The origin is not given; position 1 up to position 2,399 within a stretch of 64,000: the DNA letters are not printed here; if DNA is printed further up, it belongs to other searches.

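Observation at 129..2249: GT-C-like membrane domain fused to a phosphoribulokinase/uridine-kinase domain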

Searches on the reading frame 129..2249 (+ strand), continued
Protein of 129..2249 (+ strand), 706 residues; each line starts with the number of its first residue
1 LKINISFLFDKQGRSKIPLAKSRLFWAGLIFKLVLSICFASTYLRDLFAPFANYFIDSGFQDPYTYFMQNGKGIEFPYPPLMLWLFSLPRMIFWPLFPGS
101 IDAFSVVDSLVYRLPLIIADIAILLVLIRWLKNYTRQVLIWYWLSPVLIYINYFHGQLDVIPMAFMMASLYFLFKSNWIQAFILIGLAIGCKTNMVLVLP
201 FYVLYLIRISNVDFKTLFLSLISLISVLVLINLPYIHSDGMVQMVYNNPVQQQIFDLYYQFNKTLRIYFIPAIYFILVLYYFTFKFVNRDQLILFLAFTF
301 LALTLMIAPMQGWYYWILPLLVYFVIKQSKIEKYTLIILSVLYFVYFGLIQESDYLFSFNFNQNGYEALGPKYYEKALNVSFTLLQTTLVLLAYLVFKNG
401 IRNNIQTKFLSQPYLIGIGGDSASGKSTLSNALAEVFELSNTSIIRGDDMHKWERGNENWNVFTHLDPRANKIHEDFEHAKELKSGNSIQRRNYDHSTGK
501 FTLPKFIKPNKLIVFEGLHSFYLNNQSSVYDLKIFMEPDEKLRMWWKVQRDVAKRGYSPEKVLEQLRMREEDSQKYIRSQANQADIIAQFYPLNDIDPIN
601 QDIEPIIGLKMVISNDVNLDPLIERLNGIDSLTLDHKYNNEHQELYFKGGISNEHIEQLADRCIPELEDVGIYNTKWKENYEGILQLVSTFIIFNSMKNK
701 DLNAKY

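Call 14: search_solved_structures(query=A1, max_evalue=1, show_alignments=3)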
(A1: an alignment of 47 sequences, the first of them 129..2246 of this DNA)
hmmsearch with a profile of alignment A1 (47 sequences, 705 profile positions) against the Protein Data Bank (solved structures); distinct sequences matched with E-value up to 1: 39.
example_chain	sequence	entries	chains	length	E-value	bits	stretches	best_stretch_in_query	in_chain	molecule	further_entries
9qkn_A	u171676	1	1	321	1.7e-58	202.1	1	413-670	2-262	Uridine kinase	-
9qko_B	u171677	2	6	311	2.4e-58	201.6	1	413-663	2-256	cyanobacteria specific phoshoribulokinase from Hyella disjuncta PCC 6712 | cyanobacteria specific phosphoribulokinase from Chroococcidiopsis PCC 6712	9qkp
6hzk_A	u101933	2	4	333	6.7e-53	183.6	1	417-606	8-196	Phosphoribulokinase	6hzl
6kev_A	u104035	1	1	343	7.1e-53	183.5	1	417-606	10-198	Phosphoribulokinase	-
6gve_J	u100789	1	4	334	2.2e-50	175.3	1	417-599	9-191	Phosphoribulokinase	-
5b3f_A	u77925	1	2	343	1.2e-49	172.8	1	416-665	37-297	Phosphoribulokinase/uridine kinase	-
6h7g_A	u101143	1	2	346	5.6e-41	144.2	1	415-606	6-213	Phosphoribulokinase, chloroplastic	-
6h7h_A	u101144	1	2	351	1.2e-40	143.1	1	414-618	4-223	Phosphoribulokinase, chloroplastic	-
6kez_I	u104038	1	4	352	1.7e-40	142.6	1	416-618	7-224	Phosphoribulokinase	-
6kew_A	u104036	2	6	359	2e-40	142.4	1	416-618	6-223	Phosphoribulokinase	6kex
3w8r_A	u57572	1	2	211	2.7e-19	72.5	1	415-592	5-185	Uridine kinase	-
6pwz_A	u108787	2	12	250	3.8e-19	72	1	414-592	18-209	Uridine-cytidine kinase 2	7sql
1udw_A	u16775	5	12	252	3.9e-19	72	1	414-592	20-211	Uridine-cytidine kinase 2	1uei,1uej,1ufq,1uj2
6n53_A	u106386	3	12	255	4.1e-19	72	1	414-592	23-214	Uridine-cytidine kinase 2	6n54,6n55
3asy_A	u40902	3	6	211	4.3e-19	71.9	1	415-592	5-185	Uridine kinase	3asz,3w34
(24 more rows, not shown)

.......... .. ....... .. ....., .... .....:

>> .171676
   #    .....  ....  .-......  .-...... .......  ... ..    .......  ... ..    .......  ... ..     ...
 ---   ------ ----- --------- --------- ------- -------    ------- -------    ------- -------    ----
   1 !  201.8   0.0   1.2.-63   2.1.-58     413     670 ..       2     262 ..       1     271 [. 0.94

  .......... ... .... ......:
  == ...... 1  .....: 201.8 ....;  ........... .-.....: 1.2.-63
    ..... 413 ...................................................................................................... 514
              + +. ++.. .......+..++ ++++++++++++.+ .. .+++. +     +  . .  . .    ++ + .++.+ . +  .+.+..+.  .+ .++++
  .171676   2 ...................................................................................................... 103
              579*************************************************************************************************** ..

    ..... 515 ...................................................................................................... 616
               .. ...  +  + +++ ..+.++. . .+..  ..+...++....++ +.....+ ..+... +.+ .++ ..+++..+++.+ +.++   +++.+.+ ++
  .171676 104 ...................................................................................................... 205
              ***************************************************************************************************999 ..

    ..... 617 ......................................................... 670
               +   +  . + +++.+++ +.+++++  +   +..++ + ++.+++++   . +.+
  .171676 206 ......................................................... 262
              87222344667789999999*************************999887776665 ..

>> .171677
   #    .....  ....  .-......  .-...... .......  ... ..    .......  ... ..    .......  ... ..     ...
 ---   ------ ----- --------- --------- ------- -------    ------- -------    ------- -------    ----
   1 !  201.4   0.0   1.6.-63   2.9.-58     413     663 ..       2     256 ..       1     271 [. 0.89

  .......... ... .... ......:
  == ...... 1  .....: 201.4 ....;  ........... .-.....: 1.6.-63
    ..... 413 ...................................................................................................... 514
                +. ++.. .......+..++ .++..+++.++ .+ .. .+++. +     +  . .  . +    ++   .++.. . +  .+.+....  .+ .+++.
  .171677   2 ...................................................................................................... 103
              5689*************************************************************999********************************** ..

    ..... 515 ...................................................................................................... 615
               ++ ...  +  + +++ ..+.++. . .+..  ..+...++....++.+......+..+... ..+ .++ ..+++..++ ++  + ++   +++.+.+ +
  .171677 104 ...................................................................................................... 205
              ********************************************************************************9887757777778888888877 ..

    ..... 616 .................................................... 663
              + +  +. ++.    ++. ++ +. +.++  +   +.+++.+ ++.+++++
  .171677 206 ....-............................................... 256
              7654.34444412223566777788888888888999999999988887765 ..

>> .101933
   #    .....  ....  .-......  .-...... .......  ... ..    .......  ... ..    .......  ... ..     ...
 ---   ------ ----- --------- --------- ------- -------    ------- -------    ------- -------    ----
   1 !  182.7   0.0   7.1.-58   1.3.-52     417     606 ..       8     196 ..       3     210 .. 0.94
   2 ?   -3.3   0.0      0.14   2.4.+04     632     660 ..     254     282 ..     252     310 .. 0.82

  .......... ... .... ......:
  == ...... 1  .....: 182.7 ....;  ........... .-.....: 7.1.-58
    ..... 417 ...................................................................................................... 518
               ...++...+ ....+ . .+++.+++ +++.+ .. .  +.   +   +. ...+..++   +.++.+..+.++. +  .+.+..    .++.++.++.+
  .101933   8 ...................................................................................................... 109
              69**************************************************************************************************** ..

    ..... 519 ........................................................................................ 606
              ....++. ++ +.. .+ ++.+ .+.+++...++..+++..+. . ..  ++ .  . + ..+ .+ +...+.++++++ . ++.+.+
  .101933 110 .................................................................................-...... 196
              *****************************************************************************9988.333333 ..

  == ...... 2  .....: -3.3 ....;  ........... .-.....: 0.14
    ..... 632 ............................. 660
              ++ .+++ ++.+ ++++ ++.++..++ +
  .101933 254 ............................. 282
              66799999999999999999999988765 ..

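Call 19: find_related_loci(query=A1, collection=genome_contigs, flank=10000)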
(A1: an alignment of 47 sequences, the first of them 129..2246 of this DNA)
Query A1 (706 aa) in genome_contigs; peptide patterns used: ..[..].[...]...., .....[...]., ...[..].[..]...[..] (x = any residue, [..] = any of these).
520 stretches matched a pattern; 494 encode a relative of the query (tblastn E <= 1e-3); the best 80 are kept; 80 distinct loci.
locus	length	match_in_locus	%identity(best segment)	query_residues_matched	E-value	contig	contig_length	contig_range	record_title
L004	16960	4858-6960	76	4-705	0e+0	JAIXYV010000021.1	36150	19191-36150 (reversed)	MAG: Bacteroidetes bacterium isolate D8_MAG_00028 pond_D8_MAG_00028_000000000032, whole genome shotgun sequence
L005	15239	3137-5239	76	4-705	0e+0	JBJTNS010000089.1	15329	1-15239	MAG: Chitinophagaceae bacterium isolate samp_4450_semibin_108 samp_4450_574054, whole genome shotgun sequence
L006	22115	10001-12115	73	2-705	0e+0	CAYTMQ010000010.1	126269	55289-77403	MAG TPA_asm: uncultured Chitinophaga sp. isolate SRP292972_co1_79 genome assembly, contig: NODE_161_length_126269_cov_10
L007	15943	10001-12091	72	6-701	0e+0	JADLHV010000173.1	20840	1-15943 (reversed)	MAG: Bacteroidia bacterium isolate SJ489 c_000001137607, whole genome shotgun sequence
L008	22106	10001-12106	72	1-700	0e+0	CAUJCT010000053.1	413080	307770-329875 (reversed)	MAG: Bacteroidota bacterium isolate KLAP35 genome assembly, contig: KLAP35_210356, whole genome shotgun sequence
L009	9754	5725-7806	71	4-700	0e+0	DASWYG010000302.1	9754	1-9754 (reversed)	MAG TPA_asm: Bacteroidia bacterium isolate SMAG_U3705 k141_31122, whole genome shotgun sequence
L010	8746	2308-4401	68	5-703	0e+0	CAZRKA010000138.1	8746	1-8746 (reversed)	MAG TPA_asm: uncultured Chitinophaga sp. isolate SRP329715_co2_7 genome assembly, contig: NODE_14183_length_8746_cov_5.8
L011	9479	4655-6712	65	10-697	0e+0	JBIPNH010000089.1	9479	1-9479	MAG: Bacteroidia bacterium isolate ME2018-05-07_3300042481_group8_bin7 Rohwer_bin1035_scaffold_1175_c1, whole genome sho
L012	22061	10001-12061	66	10-698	0e+0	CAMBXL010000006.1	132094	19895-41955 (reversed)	MAG: Chitinophaga pinensis isolate GE-03apr19-118 genome assembly, contig: GE-03apr19-C48, whole genome shotgun sequence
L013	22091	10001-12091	65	2-700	0e+0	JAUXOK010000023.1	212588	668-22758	MAG: Bacteroidota bacterium isolate C10_concoct.bin.20 C10_k141_112689, whole genome shotgun sequence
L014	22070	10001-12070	64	10-699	0e+0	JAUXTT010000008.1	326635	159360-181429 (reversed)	MAG: Bacteroidota bacterium isolate C13_metabat.bin.23 C13_k141_357636, whole genome shotgun sequence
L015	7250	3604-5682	62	6-698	0e+0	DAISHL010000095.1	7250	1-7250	MAG TPA_asm: Bacteroidota bacterium isolate CTOTU1250 NODE_8661_length_7250_cov_4.383044, whole genome shotgun sequence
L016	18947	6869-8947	63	8-700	0e+0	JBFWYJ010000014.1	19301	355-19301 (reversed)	MAG: Bacteroidia bacterium isolate CA_2019_TPBS_161 NODE_12791_length_19301_cov_3.321112_TPBS, whole genome shotgun sequ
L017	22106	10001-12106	64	8-705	0e+0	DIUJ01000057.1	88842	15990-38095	MAG TPA_asm: Bacteroidetes bacterium UBA6161 UBA6161_contig_101874, whole genome shotgun sequence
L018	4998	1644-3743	60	1-699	0e+0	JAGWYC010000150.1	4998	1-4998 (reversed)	MAG: Bacteroidetes bacterium isolate REEB481 contig-150_29022, whole genome shotgun sequence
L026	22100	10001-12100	45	7-698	0e+0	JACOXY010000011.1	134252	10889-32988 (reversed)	MAG: Candidatus Liptonbacteria bacterium isolate NC_groundwater_165_Ag_S-0.1um_43_15 S4_GD2017_2_S1_scaffold_210, whole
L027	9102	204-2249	45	6-698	0e+0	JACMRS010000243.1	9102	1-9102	MAG: Bacteroidia bacterium isolate LF-bin-98 FL-bin-98-contig-k141_1995438, whole genome shotgun sequence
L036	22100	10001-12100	42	6-705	0e+0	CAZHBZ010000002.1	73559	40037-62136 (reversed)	MAG TPA_asm: uncultured Candidatus Saccharibacteria bacterium isolate SRP278252_co2_848 genome assembly, contig: NODE_53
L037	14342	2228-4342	44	5-696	0e+0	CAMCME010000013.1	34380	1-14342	MAG: Rickettsia typhi isolate MsE-30apr19-74 genome assembly, contig: MsE-30apr19-C1465, whole genome shotgun sequence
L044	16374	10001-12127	43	1-698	2e-180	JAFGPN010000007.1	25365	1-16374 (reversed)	MAG: Patescibacteria group bacterium isolate Zod_Metabat.691 k87_1471121, whole genome shotgun sequence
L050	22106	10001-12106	43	6-698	1e-178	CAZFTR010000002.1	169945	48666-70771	MAG TPA_asm: uncultured Gammaproteobacteria bacterium isolate SRP167671_co2_209 genome assembly, contig: NODE_73_length_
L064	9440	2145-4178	41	24-695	6e-168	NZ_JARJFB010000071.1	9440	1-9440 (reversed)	Candidatus Megaera venefica strain Sr 2-6 Mvenefica_071, whole genome shotgun sequence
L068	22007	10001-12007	42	21-698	9e-168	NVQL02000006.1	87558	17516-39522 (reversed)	MAG: Alphaproteobacteria bacterium isolate NORP194 Contig_source1383C_738, whole genome shotgun sequence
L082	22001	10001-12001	40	20-679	9e-155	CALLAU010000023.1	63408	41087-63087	MAG: uncultured Bdellovibrionales bacterium isolate L2_Bin_MAXBIN__129_1 genome assembly, contig: c_000000324239, whole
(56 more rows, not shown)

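Call 21: search_protein_families(library=pfam, alignment_id=A1, max_evalue=0.01)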
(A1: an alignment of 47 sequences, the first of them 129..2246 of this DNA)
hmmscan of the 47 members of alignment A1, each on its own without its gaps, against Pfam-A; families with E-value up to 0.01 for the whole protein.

A. member 1, window:129-2246:+ (706 aa): 2 families
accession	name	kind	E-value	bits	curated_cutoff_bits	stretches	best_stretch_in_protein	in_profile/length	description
PF00485.24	PRK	-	1.7e-40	139.3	22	1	415-596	1-195/196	Phosphoribulokinase / Uridine kinase family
PF09594.16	GT87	-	0.0083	16.3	25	0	76-223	1-135/237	Glycosyltransferase family 87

B. families by the number of members that match (of 47 scanned): 12 families
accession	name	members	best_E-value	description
PF00485.24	PRK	47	2.2e-44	Phosphoribulokinase / Uridine kinase family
PF09594.16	GT87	23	2.6e-06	Glycosyltransferase family 87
PF00005.33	ABC_tran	20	6.7e-05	ABC transporter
PF06414.18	Zeta_toxin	11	0.00022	Zeta toxin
PF03155.21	Alg6_Alg8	10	3.9e-10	ALG6, ALG8 glycosyltransferase family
PF13238.12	AAA_18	8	0.001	AAA domain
PF13476.12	AAA_23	3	6.8e-05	AAA domain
PF13555.12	AAA_29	3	0.0013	P-loop containing region of AAA domain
PF02463.25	SMC_N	2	0.0026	RecF/RecN/SMC N terminal domain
PF20703.3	nSTAND1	1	0.0043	Novel STAND NTPase 1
PF13189.12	Cytidylate_kin2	1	0.0073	Cytidylate kinase-like family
PF13671.12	AAA_33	1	0.0083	AAA domain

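Call 22: predict_structure(alignment_id=A1)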
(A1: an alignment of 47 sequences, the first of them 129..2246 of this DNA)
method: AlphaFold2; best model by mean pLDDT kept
length: 706 residues; sequences in the alignment: 47
mean_pLDDT: 87.4   pTM: 0.79
mean pLDDT of the five models: 87.4, 85.3, 84.6, 84.5, 84.1
residues with pLDDT >= 90: 371; 70-90: 283; 50-70: 35; < 50: 17
segments of 3 or more residues with pLDDT < 50: 1-4, 404-409, 702-706
pLDDT, mean of each block of 10 residues (from residue 1): 48 61 92 93 91 94 94 91 96 90 88 95 93 89 95 92 97 93 97 94 88 91 97 93 90 87 90 93 81 93 85 92 90 95 91 80 60 78 94 87 50 85 89 91 87 86 85 89 88 87 86 89 87 93 90 87 86 87 93 89 90 91 90 92 94 90 79 86 95 79 43
secondary structure, 60 per line:
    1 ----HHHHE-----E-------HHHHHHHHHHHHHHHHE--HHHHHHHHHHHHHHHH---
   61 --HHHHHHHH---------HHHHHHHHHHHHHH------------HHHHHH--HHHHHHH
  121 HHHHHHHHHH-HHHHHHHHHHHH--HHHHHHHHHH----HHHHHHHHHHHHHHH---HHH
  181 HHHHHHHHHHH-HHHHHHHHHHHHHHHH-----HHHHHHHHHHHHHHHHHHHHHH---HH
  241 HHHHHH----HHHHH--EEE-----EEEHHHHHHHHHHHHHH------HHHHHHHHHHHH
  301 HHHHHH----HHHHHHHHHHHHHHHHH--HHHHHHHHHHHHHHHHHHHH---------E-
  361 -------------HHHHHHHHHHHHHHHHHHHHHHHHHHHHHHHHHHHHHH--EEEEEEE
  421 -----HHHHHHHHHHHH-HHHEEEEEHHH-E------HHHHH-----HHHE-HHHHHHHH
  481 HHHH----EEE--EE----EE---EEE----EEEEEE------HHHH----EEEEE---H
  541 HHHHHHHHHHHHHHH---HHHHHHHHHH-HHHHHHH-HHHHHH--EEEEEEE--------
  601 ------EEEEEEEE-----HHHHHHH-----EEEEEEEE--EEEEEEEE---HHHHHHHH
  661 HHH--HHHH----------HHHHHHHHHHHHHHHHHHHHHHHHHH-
elements in order (helices of 4 or more, strands of 3 or more residues): H5-8 H23-38 H42-57 H63-70 H80-93 H106-111 H114-130 H132-143 H146-155 H160-174 H178-191 H193-208 H214-235 H239-246 H251-255 E258-260 E266-268 H269-282 H289-306 H311-327 H330-349 H374-411 E414-420 H426-437 E442-446 H458-462 H473-484 E489-491 E505-507 E512-517 H524-527 E532-536 H540-555 H559-568 H570-576 H578-583 E586-592 E607-614 H620-626 E632-639 E642-649 H653-663 H666-669 H680-705

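Call 26: fold_search(model_id=the predicted structure, library=pdb)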
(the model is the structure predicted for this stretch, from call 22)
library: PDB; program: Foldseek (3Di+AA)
matches with E <= 10: 736; with E <= 0.001: 76
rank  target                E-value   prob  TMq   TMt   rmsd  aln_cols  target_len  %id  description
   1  9qko_A                2.3e-18  1.00  0.35  0.77   4.9       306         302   30  Structure of the cyanobacteria specific PRK from Chroococcidiopsis (Hyella disjuncta) PCC 6712 (P1 crystal form) (released 2026-04-08)
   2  9qkp_A                2.5e-18  1.00  0.35  0.76   5.5       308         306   30  Structure of the cyanobacteria specific PRK from Chroococcidiopsis (Hyella disjuncta) PCC 6712 (P41212 crystal form) (released 2026-04-08)
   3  9qkp_B                4.4e-18  1.00  0.35  0.76   4.8       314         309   29  Structure of the cyanobacteria specific PRK from Chroococcidiopsis (Hyella disjuncta) PCC 6712 (P41212 crystal form) (released 2026-04-08)
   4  9qkp_D                5.9e-18  1.00  0.35  0.77   4.5       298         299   30  Structure of the cyanobacteria specific PRK from Chroococcidiopsis (Hyella disjuncta) PCC 6712 (P41212 crystal form) (released 2026-04-08)
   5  9qkn                  5.8e-17  1.00  0.35  0.76   5.8       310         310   28  Structure of the cyanobacteria specific PRK from Gloeocapsa PCC 73106 (released 2026-04-08)
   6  5b3f_A                4.2e-16  1.00  0.34  0.74   5.3       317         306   23  Crystal structure of phosphoribulokinase from Methanospirillum hungatei (released 2017-01-18)
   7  6kev                  7.4e-16  1.00  0.31  0.65   5.9       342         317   23  Reduced phosphoribulokinase from Synechococcus elongatus PCC 7942 complexed with adenosine diphosphate and glucose 6-pho (released 2020-05-13)
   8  6hzk_A                1.0e-15  1.00  0.32  0.63   6.7       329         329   26  Crystal structure of redox-inhibited phosphoribulokinase from Synechococcus sp. (strain PCC 6301) (released 2019-03-27)
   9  5b3f_B                1.4e-15  1.00  0.34  0.74   5.0       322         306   24  Crystal structure of phosphoribulokinase from Methanospirillum hungatei (released 2017-01-18)
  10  6kex_A                1.7e-14  1.00  0.33  0.63   6.2       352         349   21  Crystal structure of reduced phosphoribulokinase from Arabidopsis thaliana (released 2020-05-13)
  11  6kew_A                3.8e-14  1.00  0.33  0.63   6.5       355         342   20  Crystal structure of oxidized phosphoribulokinase from Arabidopsis thaliana (released 2020-05-13)
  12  6kew_B                4.0e-14  1.00  0.32  0.63   6.6       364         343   21  Crystal structure of oxidized phosphoribulokinase from Arabidopsis thaliana (released 2020-05-13)
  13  6h7g_B                4.3e-14  1.00  0.33  0.66   6.0       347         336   21  Crystal structure of redox-sensitive phosphoribulokinase (PRK) from the green algae Chlamydomonas reinhardtii (released 2019-04-10)
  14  6h7h_B                5.1e-14  1.00  0.32  0.64   6.1       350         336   21  Crystal structure of redox-sensitive phosphoribulokinase (PRK) from Arabidopsis thaliana (released 2019-04-10)
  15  6kex_D                6.9e-14  1.00  0.33  0.63   6.2       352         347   21  Crystal structure of reduced phosphoribulokinase from Arabidopsis thaliana (released 2020-05-13)
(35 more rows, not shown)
